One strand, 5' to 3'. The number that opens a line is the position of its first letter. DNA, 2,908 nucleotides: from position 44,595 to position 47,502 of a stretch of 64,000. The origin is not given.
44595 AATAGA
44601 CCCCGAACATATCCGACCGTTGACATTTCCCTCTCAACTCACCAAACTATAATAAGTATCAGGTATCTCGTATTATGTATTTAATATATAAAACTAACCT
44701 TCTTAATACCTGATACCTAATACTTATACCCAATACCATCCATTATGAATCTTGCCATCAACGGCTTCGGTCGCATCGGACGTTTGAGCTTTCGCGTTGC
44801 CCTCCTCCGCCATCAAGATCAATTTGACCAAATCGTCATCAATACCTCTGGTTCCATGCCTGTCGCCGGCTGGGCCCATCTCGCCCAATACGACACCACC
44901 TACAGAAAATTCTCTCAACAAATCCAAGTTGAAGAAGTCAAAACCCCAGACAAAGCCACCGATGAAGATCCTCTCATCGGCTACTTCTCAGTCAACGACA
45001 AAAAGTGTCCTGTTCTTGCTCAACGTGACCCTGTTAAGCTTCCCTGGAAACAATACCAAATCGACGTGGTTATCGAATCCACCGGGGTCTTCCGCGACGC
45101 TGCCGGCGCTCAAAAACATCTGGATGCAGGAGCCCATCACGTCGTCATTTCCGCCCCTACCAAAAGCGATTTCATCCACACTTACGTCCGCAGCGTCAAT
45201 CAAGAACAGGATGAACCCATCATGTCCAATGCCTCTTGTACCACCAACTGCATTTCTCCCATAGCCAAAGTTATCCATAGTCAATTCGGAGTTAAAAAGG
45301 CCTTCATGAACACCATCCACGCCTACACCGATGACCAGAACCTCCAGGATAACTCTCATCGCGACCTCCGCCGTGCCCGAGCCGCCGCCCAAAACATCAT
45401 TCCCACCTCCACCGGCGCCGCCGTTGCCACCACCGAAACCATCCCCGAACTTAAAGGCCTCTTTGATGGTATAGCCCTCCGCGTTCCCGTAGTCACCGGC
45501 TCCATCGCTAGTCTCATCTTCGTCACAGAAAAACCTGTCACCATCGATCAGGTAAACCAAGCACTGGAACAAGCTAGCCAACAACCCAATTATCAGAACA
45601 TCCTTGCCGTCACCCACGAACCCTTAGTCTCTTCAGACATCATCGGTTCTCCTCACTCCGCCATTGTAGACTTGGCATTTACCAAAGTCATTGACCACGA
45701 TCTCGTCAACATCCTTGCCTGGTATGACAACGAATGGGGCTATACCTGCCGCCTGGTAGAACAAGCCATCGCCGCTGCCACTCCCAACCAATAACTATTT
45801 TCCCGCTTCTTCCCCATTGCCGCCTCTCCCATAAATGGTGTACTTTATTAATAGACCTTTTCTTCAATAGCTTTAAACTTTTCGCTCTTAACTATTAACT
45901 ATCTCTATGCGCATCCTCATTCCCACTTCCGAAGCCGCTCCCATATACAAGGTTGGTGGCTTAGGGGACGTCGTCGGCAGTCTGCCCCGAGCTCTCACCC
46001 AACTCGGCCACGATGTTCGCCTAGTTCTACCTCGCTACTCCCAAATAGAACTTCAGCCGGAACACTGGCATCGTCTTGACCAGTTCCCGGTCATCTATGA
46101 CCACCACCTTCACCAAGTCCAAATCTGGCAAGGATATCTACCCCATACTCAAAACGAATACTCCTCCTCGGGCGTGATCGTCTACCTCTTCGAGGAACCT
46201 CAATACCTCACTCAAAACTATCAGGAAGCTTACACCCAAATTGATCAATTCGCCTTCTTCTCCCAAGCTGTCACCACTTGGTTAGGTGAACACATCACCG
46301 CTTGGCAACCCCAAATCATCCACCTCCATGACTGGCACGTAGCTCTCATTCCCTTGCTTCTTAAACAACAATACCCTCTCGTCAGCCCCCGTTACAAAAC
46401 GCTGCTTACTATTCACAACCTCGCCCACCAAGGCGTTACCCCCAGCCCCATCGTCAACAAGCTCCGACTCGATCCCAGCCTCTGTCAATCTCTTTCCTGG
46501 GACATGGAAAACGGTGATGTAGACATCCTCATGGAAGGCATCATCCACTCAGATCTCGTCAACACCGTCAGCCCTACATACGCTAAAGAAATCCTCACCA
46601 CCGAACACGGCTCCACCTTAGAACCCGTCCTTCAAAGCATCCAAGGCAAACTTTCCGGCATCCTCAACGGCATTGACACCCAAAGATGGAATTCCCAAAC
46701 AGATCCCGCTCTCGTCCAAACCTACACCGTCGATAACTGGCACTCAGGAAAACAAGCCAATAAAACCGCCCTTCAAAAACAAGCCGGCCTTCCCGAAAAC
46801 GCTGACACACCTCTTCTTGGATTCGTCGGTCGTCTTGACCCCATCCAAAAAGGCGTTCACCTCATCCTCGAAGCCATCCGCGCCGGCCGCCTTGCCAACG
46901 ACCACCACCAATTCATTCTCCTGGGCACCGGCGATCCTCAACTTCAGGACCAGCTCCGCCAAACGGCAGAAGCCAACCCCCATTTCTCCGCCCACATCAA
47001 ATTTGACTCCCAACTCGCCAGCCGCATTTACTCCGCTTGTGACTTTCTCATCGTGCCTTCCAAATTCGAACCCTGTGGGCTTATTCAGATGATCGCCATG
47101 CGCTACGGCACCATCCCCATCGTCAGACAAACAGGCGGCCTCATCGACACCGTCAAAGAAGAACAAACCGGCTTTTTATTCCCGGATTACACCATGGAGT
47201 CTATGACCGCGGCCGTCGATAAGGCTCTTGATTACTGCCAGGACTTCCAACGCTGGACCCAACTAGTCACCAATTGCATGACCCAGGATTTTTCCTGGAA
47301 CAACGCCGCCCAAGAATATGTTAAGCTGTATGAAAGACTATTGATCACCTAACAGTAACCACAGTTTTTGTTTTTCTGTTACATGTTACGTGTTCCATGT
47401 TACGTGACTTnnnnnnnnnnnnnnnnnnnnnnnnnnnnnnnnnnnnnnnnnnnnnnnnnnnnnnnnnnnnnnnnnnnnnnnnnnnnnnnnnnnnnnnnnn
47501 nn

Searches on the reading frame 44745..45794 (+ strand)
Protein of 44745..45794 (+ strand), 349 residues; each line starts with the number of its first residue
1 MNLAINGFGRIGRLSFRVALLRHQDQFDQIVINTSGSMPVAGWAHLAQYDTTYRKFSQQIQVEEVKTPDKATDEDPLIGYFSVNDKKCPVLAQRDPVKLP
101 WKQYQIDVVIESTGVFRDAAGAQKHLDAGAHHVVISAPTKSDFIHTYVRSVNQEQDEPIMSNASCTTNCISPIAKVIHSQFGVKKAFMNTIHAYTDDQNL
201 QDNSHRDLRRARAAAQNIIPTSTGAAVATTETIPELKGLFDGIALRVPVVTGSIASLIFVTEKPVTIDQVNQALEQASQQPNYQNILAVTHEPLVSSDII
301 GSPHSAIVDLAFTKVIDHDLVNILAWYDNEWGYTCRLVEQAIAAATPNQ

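Call 9: search_protein_families(library=pfam, proteins=[window:44745-45794:+], max_evalue=0.001)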
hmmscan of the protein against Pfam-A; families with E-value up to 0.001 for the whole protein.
window:44745-45794:+ (349 aa): 2 families
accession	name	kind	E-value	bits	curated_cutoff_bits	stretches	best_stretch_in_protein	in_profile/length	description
PF02800.25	Gp_dh_C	-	9.3e-55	185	24.4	1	171-327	2-158/158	Glyceraldehyde 3-phosphate dehydrogenase, C-terminal domain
PF00044.30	Gp_dh_N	-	5.1e-25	88.1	31.7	1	1-118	1-100/101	Glyceraldehyde 3-phosphate dehydrogenase, NAD binding domain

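Call 30: list_cluster_members(proteins=[P0001, P0007, window:44745-45794:+, window:59435-60445:+, window:45907-47352:+, P0013, P0032, P0005])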
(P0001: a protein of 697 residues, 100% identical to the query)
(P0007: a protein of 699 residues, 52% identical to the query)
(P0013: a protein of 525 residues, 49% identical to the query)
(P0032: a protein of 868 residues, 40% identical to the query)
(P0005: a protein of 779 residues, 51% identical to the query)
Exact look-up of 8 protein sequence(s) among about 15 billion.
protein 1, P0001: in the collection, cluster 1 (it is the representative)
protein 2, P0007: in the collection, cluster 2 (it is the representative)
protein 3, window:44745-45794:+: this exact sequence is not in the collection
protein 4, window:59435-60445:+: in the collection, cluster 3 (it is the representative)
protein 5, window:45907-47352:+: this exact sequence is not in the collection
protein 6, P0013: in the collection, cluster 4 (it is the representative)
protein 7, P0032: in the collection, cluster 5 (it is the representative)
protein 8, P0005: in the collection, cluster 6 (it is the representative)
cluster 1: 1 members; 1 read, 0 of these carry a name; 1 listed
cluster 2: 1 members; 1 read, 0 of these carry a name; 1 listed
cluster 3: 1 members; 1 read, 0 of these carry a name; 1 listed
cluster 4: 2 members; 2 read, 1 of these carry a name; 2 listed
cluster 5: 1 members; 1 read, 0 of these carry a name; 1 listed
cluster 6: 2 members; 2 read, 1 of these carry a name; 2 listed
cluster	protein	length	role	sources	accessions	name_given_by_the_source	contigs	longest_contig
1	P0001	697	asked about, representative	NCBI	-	-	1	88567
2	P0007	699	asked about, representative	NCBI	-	-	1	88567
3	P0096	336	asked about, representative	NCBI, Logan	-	-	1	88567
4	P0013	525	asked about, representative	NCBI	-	-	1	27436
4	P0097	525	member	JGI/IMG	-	parallel beta-helix repeat protein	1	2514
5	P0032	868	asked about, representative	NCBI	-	-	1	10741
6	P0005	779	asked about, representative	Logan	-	-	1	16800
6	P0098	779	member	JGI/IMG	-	parallel beta-helix repeat protein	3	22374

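Call 31: find_related_loci(query=window:44745-45794:+, collection=genome_contigs, flank=10000)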
Query window:44745-45794:+ (349 aa) in genome_contigs; peptide patterns used: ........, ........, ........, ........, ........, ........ (x = any residue, [..] = any of these).
600 stretches matched a pattern (row limit reached: there are more); 595 encode a relative of the query (tblastn E <= 1e-3); the best 80 are kept; 80 distinct loci.
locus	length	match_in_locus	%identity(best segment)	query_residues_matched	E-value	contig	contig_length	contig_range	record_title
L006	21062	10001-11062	61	2-348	1e-147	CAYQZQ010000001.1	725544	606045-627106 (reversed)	MAG TPA_asm: uncultured Pseudomonadales bacterium isolate binchicken_co17_216 genome assembly, contig: NODE_2_length_725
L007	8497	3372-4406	59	1-342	1e-143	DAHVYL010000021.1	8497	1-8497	MAG TPA_asm: Candidatus Woesebacteria bacterium isolate clean783 NODE_21_length_8497_cov_4.314727, whole genome shotgun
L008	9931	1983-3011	60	1-342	7e-137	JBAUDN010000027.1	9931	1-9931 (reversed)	MAG: Microgenomates group bacterium isolate MFD13099_ilm_asm_bin3 k127_285840, whole genome shotgun sequence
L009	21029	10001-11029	50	2-340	1e-113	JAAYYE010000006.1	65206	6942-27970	MAG: Candidatus Paceibacterota bacterium isolate AS06rmzACSIP_209 208529_AS06, whole genome shotgun sequence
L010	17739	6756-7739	49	1-342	6e-108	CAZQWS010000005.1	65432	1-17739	MAG TPA_asm: uncultured Bdellovibrionales bacterium isolate binchicken_co105_454 genome assembly, contig: NODE_471_lengt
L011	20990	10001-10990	49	1-342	2e-106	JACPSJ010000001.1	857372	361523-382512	MAG: Candidatus Kerfeldbacteria bacterium isolate NC_groundwater_702_Ag_S-0.2um_58_11 S36_SO-2_scaffold_22101, whole gen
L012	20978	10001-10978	49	1-340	5e-106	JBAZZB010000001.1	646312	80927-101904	MAG: Patescibacteria group bacterium isolate SO_2017_GW1_96 NODE_66_length_646312_cov_1.892521_OW334_2017, whole genome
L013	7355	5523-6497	49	3-342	3e-106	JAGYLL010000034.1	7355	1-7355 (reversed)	MAG: Candidatus Moraniibacteriota bacterium isolate M50B92 34, whole genome shotgun sequence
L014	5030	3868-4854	51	3-341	2e-105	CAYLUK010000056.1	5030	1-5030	MAG TPA_asm: uncultured Gammaproteobacteria bacterium isolate SRP062349_co1_88 genome assembly, contig: NODE_6256_length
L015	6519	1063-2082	46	1-342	2e-102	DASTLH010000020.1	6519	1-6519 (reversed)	MAG TPA_asm: Patescibacteria group bacterium isolate SMAG_U2653 k141_571448, whole genome shotgun sequence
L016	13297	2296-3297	47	1-341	4e-102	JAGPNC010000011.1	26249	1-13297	Candidatus Shapirobacteria bacterium isolate Gw_SlDig_bin_51 Gw_SlDig_2895_length_26249_cov_9.797412, whole genome shotg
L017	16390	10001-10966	46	3-339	5e-101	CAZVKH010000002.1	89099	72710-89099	MAG TPA_asm: uncultured Candidatus Saccharibacteria bacterium isolate SRP296810_co1_118 genome assembly, contig: NODE_22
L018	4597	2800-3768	45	3-339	5e-101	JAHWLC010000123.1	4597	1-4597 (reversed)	MAG: Actinomycetota bacterium isolate 0813_bin9 NODE_123_length_4597_cov_4.854875, whole genome shotgun sequence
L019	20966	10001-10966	47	3-339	9e-100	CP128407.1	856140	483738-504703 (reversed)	Candidatus Saccharibacteria bacterium oral taxon 488 strain 106.1.1 chromosome, complete genome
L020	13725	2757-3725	48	1-339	1e-99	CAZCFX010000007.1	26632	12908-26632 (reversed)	MAG TPA_asm: uncultured Gammaproteobacteria bacterium isolate SRP192927_co1_570 genome assembly, contig: NODE_3294_lengt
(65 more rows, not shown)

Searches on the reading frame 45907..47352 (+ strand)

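Call 9: search_protein_families(library=pfam, proteins=[window:45907-47352:+], max_evalue=0.001)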
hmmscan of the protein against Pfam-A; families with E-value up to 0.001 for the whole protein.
window:45907-47352:+ (481 aa): 6 families
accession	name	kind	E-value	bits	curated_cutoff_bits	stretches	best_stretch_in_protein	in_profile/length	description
PF08323.17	Glyco_transf_5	-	6.4e-62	209.8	22.7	1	2-243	1-238/239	Starch synthase catalytic domain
PF00534.26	Glycos_transf_1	-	2.2e-18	66.8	26.4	1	294-442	8-157/172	Glycosyl transferases group 1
PF13692.12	Glyco_trans_1_4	-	8.6e-18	65.4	27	1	302-441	2-140/142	Glycosyl transferases group 1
PF13439.12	Glyco_transf_4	-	9.6e-08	32.7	28.5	0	123-228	61-147/170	Glycosyltransferase Family 4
PF13579.12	Glyco_trans_4_4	-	4.7e-07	30.7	29.7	1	17-175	1-107/158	Glycosyl transferase 4-like domain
PF20706.3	GT4-conflict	-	6.9e-07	29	26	1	296-469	192-383/385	Family 4 Glycosyltransferase in conflict systems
